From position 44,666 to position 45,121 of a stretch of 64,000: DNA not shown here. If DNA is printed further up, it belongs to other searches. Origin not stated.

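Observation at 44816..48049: Two paralogous stand-alone Fis-type HTH mini-proteins each lead an ammonium-transporter unit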

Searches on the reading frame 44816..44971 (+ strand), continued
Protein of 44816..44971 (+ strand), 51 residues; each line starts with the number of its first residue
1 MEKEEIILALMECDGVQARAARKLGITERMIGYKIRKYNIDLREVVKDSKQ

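Call 53: find_homologous_proteins(query=L053:3017-4549:+, max_evalue=1e-50)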
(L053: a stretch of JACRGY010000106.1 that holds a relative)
Query L053:3017-4549:+ (510 aa): 8000 proteins with E <= 1e-50 among 8000 candidates; the best 120 are listed.
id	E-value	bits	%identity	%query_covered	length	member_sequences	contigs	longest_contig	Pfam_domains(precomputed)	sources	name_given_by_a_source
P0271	0.0e+0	1101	100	100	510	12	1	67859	PF13185.13,PF00158.33,PF25601.2,PF01590.33,PF02954.26,PF13492.13,PF14532.13,PF07728.21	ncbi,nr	ncbi:MAG: nif-specific transcriptional activator NifA [Nitrospirae bacterium]|nr:nif-specific transc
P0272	7.7e-293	990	89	100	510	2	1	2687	PF13185.13,PF00158.33,PF25601.2,PF01590.33,PF02954.26,PF14532.13,PF07728.21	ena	-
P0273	2.2e-291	985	88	100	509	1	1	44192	PF13185.13,PF00158.33,PF25601.2,PF01590.33,PF02954.26,PF13492.13,PF14532.13,PF07728.21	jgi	-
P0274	2.9e-290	981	89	99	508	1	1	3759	PF13185.13,PF00158.33,PF25601.2,PF01590.33,PF02954.26,PF13492.13,PF14532.13,PF07728.21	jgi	-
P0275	1.1e-289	979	88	99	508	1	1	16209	PF13185.13,PF00158.33,PF25601.2,PF01590.33,PF02954.26,PF13492.13,PF14532.13,PF07728.21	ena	-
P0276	4.9e-287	970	88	98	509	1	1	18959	PF13185.13,PF00158.33,PF25601.2,PF01590.33,PF02954.26,PF14532.13,PF07728.21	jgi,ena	-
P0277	8.0e-287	970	87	100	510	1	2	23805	PF13185.13,PF00158.33,PF25601.2,PF01590.33,PF02954.26,PF13492.13,PF14532.13,PF07728.21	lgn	-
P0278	1.2e-286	969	88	98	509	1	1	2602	PF13185.13,PF00158.33,PF25601.2,PF01590.33,PF02954.26,PF14532.13,PF07728.21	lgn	-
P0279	3.4e-286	968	88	98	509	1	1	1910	PF13185.13,PF00158.33,PF25601.2,PF01590.33,PF02954.26,PF14532.13,PF07728.21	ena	-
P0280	1.0e-285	966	88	98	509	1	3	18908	PF13185.13,PF00158.33,PF25601.2,PF01590.33,PF02954.26,PF14532.13,PF07728.21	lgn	-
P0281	4.3e-282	954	85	100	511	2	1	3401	PF13185.13,PF00158.33,PF25601.2,PF01590.33,PF02954.26,PF14532.13,PF07728.21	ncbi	-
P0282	4.3e-281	951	85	100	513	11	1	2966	PF13185.13,PF00158.33,PF25601.2,PF01590.33,PF02954.26,PF14532.13,PF07728.21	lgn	-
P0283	8.7e-281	950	85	99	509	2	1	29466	PF13185.13,PF00158.33,PF25601.2,PF01590.33,PF02954.26,PF13492.13,PF14532.13,PF07728.21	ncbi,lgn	-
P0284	1.4e-280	949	84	100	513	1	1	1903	PF13185.13,PF00158.33,PF25601.2,PF01590.33,PF02954.26,PF13492.13,PF14532.13,PF07728.21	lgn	-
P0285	5.2e-280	947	85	100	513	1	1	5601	PF13185.13,PF00158.33,PF25601.2,PF01590.33,PF02954.26,PF14532.13,PF07728.21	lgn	-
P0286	4.8e-279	944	85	100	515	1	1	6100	PF13185.13,PF00158.33,PF25601.2,PF01590.33,PF02954.26,PF13492.13,PF14532.13,PF07728.21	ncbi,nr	ncbi:MAG: nif-specific transcriptional activator NifA [Nitrospirae bacterium]|nr:nif-specific transc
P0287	6.8e-279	944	84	100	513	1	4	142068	PF13185.13,PF00158.33,PF25601.2,PF01590.33,PF02954.26,PF13492.13,PF14532.13,PF07728.21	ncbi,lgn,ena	-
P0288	2.7e-277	938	83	100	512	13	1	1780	PF13185.13,PF00158.33,PF25601.2,PF01590.33,PF02954.26,PF13492.13,PF14532.13,PF07728.21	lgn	-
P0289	3.0e-277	938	84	99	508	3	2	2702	PF13185.13,PF00158.33,PF25601.2,PF01590.33,PF02954.26,PF14532.13,PF07728.21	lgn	-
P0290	8.4e-277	937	84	99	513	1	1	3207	PF13185.13,PF00158.33,PF25601.2,PF01590.33,PF02954.26,PF14532.13,PF07728.21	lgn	-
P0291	1.6e-276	936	84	100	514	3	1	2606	PF13185.13,PF00158.33,PF25601.2,PF01590.33,PF02954.26,PF14532.13,PF07728.21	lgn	-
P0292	7.1e-276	934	82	100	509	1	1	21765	PF13185.13,PF00158.33,PF25601.2,PF01590.33,PF02954.26,PF14532.13,PF07728.21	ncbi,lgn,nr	ncbi:MAG: nif-specific transcriptional activator NifA [Nitrospirae bacterium]|nr:nif-specific transc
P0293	7.2e-276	934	83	100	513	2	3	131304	PF13185.13,PF00158.33,PF25601.2,PF01590.33,PF02954.26,PF13492.13,PF14532.13,PF07728.21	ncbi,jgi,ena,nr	ncbi:MAG TPA: nif-specific transcriptional activator NifA [Nitrospiraceae bacterium]|nr:MAG: nif-spe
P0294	1.0e-275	933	84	99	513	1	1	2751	PF13185.13,PF00158.33,PF25601.2,PF01590.33,PF02954.26,PF14532.13,PF07728.21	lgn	-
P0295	1.5e-275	933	84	99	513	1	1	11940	PF13185.13,PF00158.33,PF25601.2,PF01590.33,PF02954.26,PF14532.13,PF07728.21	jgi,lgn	jgi:Nif-specific regulatory protein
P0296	1.1e-273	926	83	100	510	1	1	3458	PF13185.13,PF00158.33,PF25601.2,PF01590.33,PF02954.26,PF13492.13,PF14532.13,PF07728.21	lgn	-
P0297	2.7e-273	925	84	99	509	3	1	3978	PF13185.13,PF00158.33,PF25601.2,PF01590.33,PF02954.26,PF14532.13,PF07728.21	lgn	-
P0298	3.8e-273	925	81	100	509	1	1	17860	PF13185.13,PF00158.33,PF25601.2,PF01590.33,PF02954.26,PF14532.13,PF07728.21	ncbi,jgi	jgi:Nif-specific regulatory protein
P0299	2.2e-272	922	81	100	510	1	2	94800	PF13185.13,PF00158.33,PF25601.2,PF01590.33,PF02954.26,PF14532.13,PF07728.21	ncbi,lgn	-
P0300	2.9e-272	922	82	100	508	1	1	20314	PF13185.13,PF00158.33,PF25601.2,PF01590.33,PF02954.26,PF14532.13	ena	-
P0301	4.9e-272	921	81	100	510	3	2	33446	PF13185.13,PF00158.33,PF25601.2,PF01590.33,PF02954.26,PF13492.13,PF14532.13,PF07728.21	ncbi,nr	ncbi:MAG: nif-specific transcriptional activator NifA [Nitrospirae bacterium]|nr:nif-specific transc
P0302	5.4e-272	921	83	100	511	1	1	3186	PF13185.13,PF00158.33,PF25601.2,PF01590.33,PF02954.26,PF13492.13,PF14532.13,PF07728.21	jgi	jgi:Nif-specific regulatory protein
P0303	5.7e-272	921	82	100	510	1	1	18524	PF13185.13,PF00158.33,PF25601.2,PF01590.33,PF02954.26,PF13492.13,PF14532.13,PF07728.21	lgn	-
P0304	7.5e-272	920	82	100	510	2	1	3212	PF13185.13,PF00158.33,PF25601.2,PF01590.33,PF02954.26,PF14532.13,PF07728.21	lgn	-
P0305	2.1e-271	919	81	100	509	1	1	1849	PF13185.13,PF00158.33,PF25601.2,PF01590.33,PF02954.26,PF14532.13,PF07728.21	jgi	jgi:Nif-specific regulatory protein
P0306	2.2e-271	919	82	100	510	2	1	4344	PF13185.13,PF00158.33,PF25601.2,PF01590.33,PF02954.26,PF14532.13,PF07728.21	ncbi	-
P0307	2.2e-271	919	82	99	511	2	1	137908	PF13185.13,PF00158.33,PF25601.2,PF01590.33,PF02954.26,PF14532.13,PF07728.21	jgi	jgi:Nif-specific regulatory protein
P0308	5.5e-271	918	82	100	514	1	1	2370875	PF13185.13,PF00158.33,PF25601.2,PF01590.33,PF02954.26,PF14532.13,PF07728.21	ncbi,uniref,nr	ncbi:sigma-54-dependent Fis family transcriptional regulator [Dissulfurispira thermophila]|uniref:Ni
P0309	6.7e-271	917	82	100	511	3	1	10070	PF13185.13,PF00158.33,PF25601.2,PF01590.33,PF02954.26,PF14532.13,PF07728.21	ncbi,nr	ncbi:MAG: nif-specific transcriptional activator NifA [Nitrospirae bacterium]|nr:nif-specific transc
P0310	7.4e-271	917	82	100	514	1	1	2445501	PF13185.13,PF00158.33,PF25601.2,PF01590.33,PF02954.26,PF14532.13,PF07728.21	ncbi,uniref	ncbi:sigma-54-dependent Fis family transcriptional regulator [hot springs metagenome]|uniref:Nif-spe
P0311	9.4e-271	917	84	99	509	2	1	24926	PF13185.13,PF00158.33,PF25601.2,PF01590.33,PF02954.26,PF14532.13,PF07728.21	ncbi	-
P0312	1.1e-270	917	82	100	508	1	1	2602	PF13185.13,PF00158.33,PF25601.2,PF01590.33,PF02954.26,PF14532.13,PF07728.21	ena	-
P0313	1.1e-270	917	83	99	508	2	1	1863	PF13185.13,PF00158.33,PF25601.2,PF01590.33,PF02954.26,PF14532.13,PF07728.21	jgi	-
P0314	1.1e-270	916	83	99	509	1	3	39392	PF13185.13,PF00158.33,PF25601.2,PF01590.33,PF02954.26,PF14532.13,PF07728.21,PF01078.28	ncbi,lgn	-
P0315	2.0e-270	916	82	99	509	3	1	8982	PF13185.13,PF00158.33,PF25601.2,PF01590.33,PF02954.26,PF13492.13,PF14532.13,PF07728.21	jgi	jgi:Nif-specific regulatory protein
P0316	6.6e-270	914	82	100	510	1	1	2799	PF13185.13,PF00158.33,PF25601.2,PF01590.33,PF02954.26,PF14532.13,PF07728.21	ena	-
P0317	7.3e-270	914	82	100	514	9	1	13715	PF13185.13,PF00158.33,PF25601.2,PF01590.33,PF02954.26,PF13492.13,PF14532.13,PF07728.21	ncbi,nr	ncbi:MAG: nif-specific transcriptional activator NifA [Thermodesulfovibrio sp.]|nr:nif-specific tran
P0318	8.2e-270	914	82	98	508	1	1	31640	PF13185.13,PF00158.33,PF25601.2,PF01590.33,PF02954.26,PF14532.13,PF07728.21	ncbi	-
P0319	1.3e-269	913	81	100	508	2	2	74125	PF13185.13,PF00158.33,PF25601.2,PF01590.33,PF02954.26,PF13492.13,PF14532.13,PF07728.21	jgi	jgi:Nif-specific regulatory protein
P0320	1.6e-269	913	83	99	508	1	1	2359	PF13185.13,PF00158.33,PF25601.2,PF01590.33,PF02954.26,PF14532.13,PF07728.21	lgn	-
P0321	1.6e-269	913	81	100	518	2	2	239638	PF13185.13,PF00158.33,PF25601.2,PF01590.33,PF02954.26,PF14532.13,PF07728.21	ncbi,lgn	ncbi:MAG: nif-specific transcriptional activator NifA [Nitrospirota bacterium]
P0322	2.1e-269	912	82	98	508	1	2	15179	PF13185.13,PF00158.33,PF25601.2,PF01590.33,PF02954.26,PF14532.13,PF07728.21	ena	-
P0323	2.8e-269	912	82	99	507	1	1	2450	PF13185.13,PF00158.33,PF25601.2,PF01590.33,PF02954.26,PF13492.13,PF14532.13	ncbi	-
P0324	4.3e-269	911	82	100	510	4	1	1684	PF13185.13,PF00158.33,PF25601.2,PF01590.33,PF02954.26,PF13492.13,PF14532.13,PF07728.21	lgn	-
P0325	5.7e-269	911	82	100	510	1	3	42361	PF13185.13,PF00158.33,PF25601.2,PF01590.33,PF02954.26,PF14532.13,PF07728.21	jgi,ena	-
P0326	6.3e-269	911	80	100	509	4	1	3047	PF13185.13,PF00158.33,PF25601.2,PF01590.33,PF02954.26,PF14532.13,PF07728.21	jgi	jgi:Nif-specific regulatory protein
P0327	8.8e-269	910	82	99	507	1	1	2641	PF13185.13,PF00158.33,PF25601.2,PF01590.33,PF02954.26,PF13492.13,PF14532.13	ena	-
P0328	8.8e-269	910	82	99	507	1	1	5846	PF13185.13,PF00158.33,PF25601.2,PF01590.33,PF02954.26,PF14532.13,PF07728.21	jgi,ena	-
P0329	1.6e-268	909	81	99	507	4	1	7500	PF13185.13,PF00158.33,PF25601.2,PF01590.33,PF02954.26,PF14532.13,PF07728.21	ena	-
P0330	1.9e-268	909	81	100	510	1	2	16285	PF13185.13,PF00158.33,PF25601.2,PF01590.33,PF02954.26,PF14532.13,PF07728.21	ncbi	-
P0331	2.2e-268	909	82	99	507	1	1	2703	PF13185.13,PF00158.33,PF25601.2,PF01590.33,PF02954.26,PF13492.13,PF14532.13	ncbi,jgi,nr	ncbi:MAG: nif-specific transcriptional activator NifA [Nitrospirota bacterium]|nr:nif-specific trans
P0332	2.4e-268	909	81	100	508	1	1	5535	PF13185.13,PF00158.33,PF25601.2,PF01590.33,PF02954.26,PF14532.13,PF07728.21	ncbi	ncbi:MAG: nif-specific transcriptional activator NifA [Nitrospirota bacterium]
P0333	3.4e-268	908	79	100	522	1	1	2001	PF13185.13,PF00158.33,PF25601.2,PF01590.33,PF02954.26,PF13492.13,PF14532.13,PF07728.21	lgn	-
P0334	3.7e-268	908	83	99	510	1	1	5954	PF13185.13,PF00158.33,PF25601.2,PF01590.33,PF02954.26,PF14532.13,PF07728.21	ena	-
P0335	4.0e-268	908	81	99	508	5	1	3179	PF13185.13,PF00158.33,PF25601.2,PF01590.33,PF02954.26,PF14532.13,PF07728.21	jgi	-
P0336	4.8e-268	908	82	99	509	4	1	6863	PF13185.13,PF00158.33,PF25601.2,PF01590.33,PF02954.26,PF14532.13,PF07728.21,PF01078.28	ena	-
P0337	6.1e-268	907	83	99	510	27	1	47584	PF13185.13,PF00158.33,PF25601.2,PF01590.33,PF02954.26,PF13492.13,PF14532.13,PF07728.21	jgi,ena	-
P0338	6.3e-268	907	82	100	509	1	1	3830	PF13185.13,PF00158.33,PF25601.2,PF01590.33,PF02954.26,PF14532.13,PF07728.21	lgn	-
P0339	6.5e-268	907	82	100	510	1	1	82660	PF13185.13,PF00158.33,PF25601.2,PF01590.33,PF02954.26,PF14532.13,PF07728.21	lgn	-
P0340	7.8e-268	907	81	100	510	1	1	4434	PF13185.13,PF00158.33,PF25601.2,PF01590.33,PF02954.26,PF13492.13,PF14532.13,PF07728.21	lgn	-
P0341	1.1e-267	907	82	99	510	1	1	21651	PF13185.13,PF00158.33,PF25601.2,PF01590.33,PF02954.26,PF13492.13,PF14532.13,PF07728.21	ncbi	-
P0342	1.4e-267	906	81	99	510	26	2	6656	PF13185.13,PF00158.33,PF25601.2,PF01590.33,PF02954.26,PF14532.13,PF07728.21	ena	-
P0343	1.5e-267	906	81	100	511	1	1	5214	PF13185.13,PF00158.33,PF25601.2,PF01590.33,PF02954.26,PF14532.13,PF07728.21,PF01078.28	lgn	-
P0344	1.8e-267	906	79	100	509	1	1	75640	PF13185.13,PF00158.33,PF25601.2,PF01590.33,PF02954.26,PF14532.13,PF07728.21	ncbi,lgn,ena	-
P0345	2.2e-267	906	81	99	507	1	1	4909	PF13185.13,PF00158.33,PF25601.2,PF01590.33,PF02954.26,PF13492.13,PF14532.13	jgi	jgi:Nif-specific regulatory protein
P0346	2.9e-267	905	81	100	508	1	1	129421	PF13185.13,PF00158.33,PF25601.2,PF01590.33,PF02954.26,PF13492.13,PF14532.13,PF07728.21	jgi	jgi:Nif-specific regulatory protein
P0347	5.6e-267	904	80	100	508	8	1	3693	PF13185.13,PF00158.33,PF25601.2,PF01590.33,PF02954.26,PF13492.13,PF14532.13,PF07728.21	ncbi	-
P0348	5.9e-267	904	81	99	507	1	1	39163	PF13185.13,PF00158.33,PF25601.2,PF01590.33,PF02954.26,PF13492.13,PF14532.13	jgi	jgi:Nif-specific regulatory protein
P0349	7.3e-267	904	81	99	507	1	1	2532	PF13185.13,PF00158.33,PF25601.2,PF01590.33,PF02954.26,PF14532.13,PF07728.21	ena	-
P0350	9.3e-267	904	82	99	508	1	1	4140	PF13185.13,PF00158.33,PF25601.2,PF01590.33,PF02954.26,PF14532.13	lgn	-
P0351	1.1e-266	903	80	99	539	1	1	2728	PF13185.13,PF00158.33,PF25601.2,PF01590.33,PF02954.26,PF14532.13,PF07728.21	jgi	jgi:Nif-specific regulatory protein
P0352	2.1e-266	902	82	100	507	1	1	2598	PF13185.13,PF00158.33,PF25601.2,PF01590.33,PF02954.26,PF14532.13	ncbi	-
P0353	2.6e-266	902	81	99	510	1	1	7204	PF13185.13,PF00158.33,PF25601.2,PF01590.33,PF02954.26,PF13492.13,PF14532.13,PF07728.21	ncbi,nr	ncbi:MAG: nif-specific transcriptional activator NifA [Thermodesulfovibrionales bacterium]|nr:nif-sp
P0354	3.0e-266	902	81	100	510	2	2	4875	PF13185.13,PF00158.33,PF25601.2,PF01590.33,PF02954.26,PF13492.13,PF14532.13,PF07728.21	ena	-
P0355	3.3e-266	902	81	99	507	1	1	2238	PF13185.13,PF00158.33,PF25601.2,PF01590.33,PF02954.26,PF14532.13,PF07728.21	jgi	jgi:Nif-specific regulatory protein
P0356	3.9e-266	902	82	99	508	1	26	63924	PF13185.13,PF00158.33,PF25601.2,PF01590.33,PF02954.26,PF13492.13,PF14532.13,PF07728.21,PF01078.28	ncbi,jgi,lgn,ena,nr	ncbi:MAG: nif-specific transcriptional activator NifA [Nitrospirae bacterium CG_4_10_14_3_um_filter_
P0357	4.0e-266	902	80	100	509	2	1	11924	PF13185.13,PF00158.33,PF25601.2,PF01590.33,PF02954.26,PF13492.13,PF14532.13,PF07728.21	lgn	-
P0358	5.3e-266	901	82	99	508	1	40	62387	PF13185.13,PF00158.33,PF25601.2,PF01590.33,PF02954.26,PF13492.13,PF14532.13,PF07728.21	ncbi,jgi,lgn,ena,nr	ncbi:MAG: nif-specific transcriptional activator NifA [Nitrospirae bacterium CG02_land_8_20_14_3_00_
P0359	5.5e-266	901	82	100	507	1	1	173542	PF13185.13,PF00158.33,PF25601.2,PF01590.33,PF02954.26,PF14532.13,PF07728.21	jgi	jgi:Nif-specific regulatory protein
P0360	6.8e-266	901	82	100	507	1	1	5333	PF13185.13,PF00158.33,PF25601.2,PF01590.33,PF02954.26,PF14532.13,PF07728.21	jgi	jgi:Nif-specific regulatory protein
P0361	8.1e-266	900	79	99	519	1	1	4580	PF13185.13,PF00158.33,PF25601.2,PF01590.33,PF02954.26,PF13492.13,PF14532.13,PF07728.21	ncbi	ncbi:MAG: nif-specific transcriptional activator NifA [Dissulfurispiraceae bacterium]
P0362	9.6e-266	900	80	100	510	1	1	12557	PF13185.13,PF00158.33,PF25601.2,PF01590.33,PF02954.26,PF13492.13,PF14532.13,PF07728.21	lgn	-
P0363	9.6e-266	900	79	100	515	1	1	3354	PF13185.13,PF00158.33,PF25601.2,PF01590.33,PF02954.26,PF14532.13,PF07728.21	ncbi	-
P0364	1.2e-265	900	79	100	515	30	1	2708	PF13185.13,PF00158.33,PF25601.2,PF01590.33,PF02954.26,PF14532.13,PF07728.21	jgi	-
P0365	1.9e-265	899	81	99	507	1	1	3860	PF13185.13,PF00158.33,PF25601.2,PF01590.33,PF02954.26,PF14532.13,PF07728.21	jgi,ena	-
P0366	2.2e-265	899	80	99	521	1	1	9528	PF13185.13,PF00158.33,PF25601.2,PF01590.33,PF02954.26,PF14532.13,PF07728.21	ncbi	-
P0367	2.3e-265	899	82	99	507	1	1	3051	PF13185.13,PF00158.33,PF25601.2,PF01590.33,PF02954.26,PF14532.13,PF07728.21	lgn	-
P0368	3.9e-265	898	81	99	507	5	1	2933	PF13185.13,PF00158.33,PF25601.2,PF01590.33,PF02954.26,PF14532.13,PF07728.21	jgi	jgi:Nif-specific regulatory protein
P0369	4.2e-265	898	82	99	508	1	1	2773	PF13185.13,PF00158.33,PF25601.2,PF01590.33,PF02954.26,PF13492.13,PF14532.13,PF07728.21,PF01078.28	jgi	-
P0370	4.4e-265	898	80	100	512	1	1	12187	PF13185.13,PF00158.33,PF25601.2,PF01590.33,PF02954.26,PF13492.13,PF14532.13,PF07728.21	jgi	jgi:Nif-specific regulatory protein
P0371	5.2e-265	898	81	98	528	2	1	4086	PF13185.13,PF00158.33,PF25601.2,PF01590.33,PF02954.26,PF13492.13,PF14532.13,PF07728.21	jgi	jgi:Nif-specific regulatory protein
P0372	6.0e-265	898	79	100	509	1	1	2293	PF13185.13,PF00158.33,PF25601.2,PF01590.33,PF02954.26,PF13492.13,PF14532.13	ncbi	-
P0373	6.4e-265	898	81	99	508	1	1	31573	PF13185.13,PF00158.33,PF25601.2,PF01590.33,PF02954.26,PF13492.13,PF14532.13,PF07728.21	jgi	-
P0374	6.5e-265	898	81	99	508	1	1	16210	PF13185.13,PF00158.33,PF25601.2,PF01590.33,PF02954.26,PF13492.13,PF14532.13,PF07728.21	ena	-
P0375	7.3e-265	897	80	99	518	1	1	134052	PF13185.13,PF00158.33,PF25601.2,PF01590.33,PF02954.26,PF13492.13,PF14532.13,PF07728.21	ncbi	ncbi:MAG: nif-specific transcriptional activator NifA [Nitrospirota bacterium]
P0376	8.0e-265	897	81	99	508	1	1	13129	PF13185.13,PF00158.33,PF25601.2,PF01590.33,PF02954.26,PF13492.13,PF14532.13,PF07728.21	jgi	-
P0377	9.5e-265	897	80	100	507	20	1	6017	PF13185.13,PF00158.33,PF25601.2,PF01590.33,PF02954.26,PF14532.13,PF07728.21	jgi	jgi:Nif-specific regulatory protein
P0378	1.1e-264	897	81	100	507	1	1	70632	PF13185.13,PF00158.33,PF25601.2,PF01590.33,PF02954.26,PF14532.13,PF07728.21,PF01078.28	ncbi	-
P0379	1.2e-264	897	80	99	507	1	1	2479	PF13185.13,PF00158.33,PF25601.2,PF01590.33,PF02954.26,PF14532.13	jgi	-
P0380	2.0e-264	896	80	99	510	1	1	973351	PF13185.13,PF00158.33,PF25601.2,PF01590.33,PF02954.26,PF14532.13,PF07728.21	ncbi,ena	-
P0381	2.5e-264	896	80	99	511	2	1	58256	PF13185.13,PF00158.33,PF25601.2,PF01590.33,PF02954.26,PF14532.13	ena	-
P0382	5.2e-264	895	80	100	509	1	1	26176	PF13185.13,PF00158.33,PF25601.2,PF01590.33,PF02954.26,PF13492.13,PF14532.13,PF01078.28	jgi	jgi:Nif-specific regulatory protein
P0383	5.7e-264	894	80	100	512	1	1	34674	PF13185.13,PF00158.33,PF25601.2,PF01590.33,PF02954.26,PF14532.13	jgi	jgi:Nif-specific regulatory protein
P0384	5.9e-264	894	79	100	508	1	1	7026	PF13185.13,PF00158.33,PF25601.2,PF01590.33,PF02954.26,PF14532.13,PF07728.21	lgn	-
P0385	6.6e-264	894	79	100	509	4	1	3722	PF13185.13,PF00158.33,PF25601.2,PF01590.33,PF02954.26,PF14532.13,PF07728.21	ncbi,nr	ncbi:MAG TPA: nif-specific transcriptional activator NifA [Thermodesulfovibrionales bacterium]|nr:ni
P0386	7.3e-264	894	80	100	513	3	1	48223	PF13185.13,PF00158.33,PF25601.2,PF01590.33,PF02954.26,PF14532.13,PF07728.21,PF01078.28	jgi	jgi:Nif-specific regulatory protein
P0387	8.3e-264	894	80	99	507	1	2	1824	PF13185.13,PF00158.33,PF25601.2,PF01590.33,PF02954.26,PF14532.13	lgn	-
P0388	8.9e-264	894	79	100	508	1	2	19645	PF13185.13,PF00158.33,PF25601.2,PF01590.33,PF02954.26,PF14532.13,PF07728.21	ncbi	-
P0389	1.2e-263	893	81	99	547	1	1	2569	PF13185.13,PF00158.33,PF25601.2,PF01590.33,PF02954.26,PF14532.13,PF07728.21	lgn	-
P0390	1.3e-263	893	81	100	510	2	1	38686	PF13185.13,PF00158.33,PF25601.2,PF01590.33,PF02954.26,PF13492.13,PF14532.13,PF07728.21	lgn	-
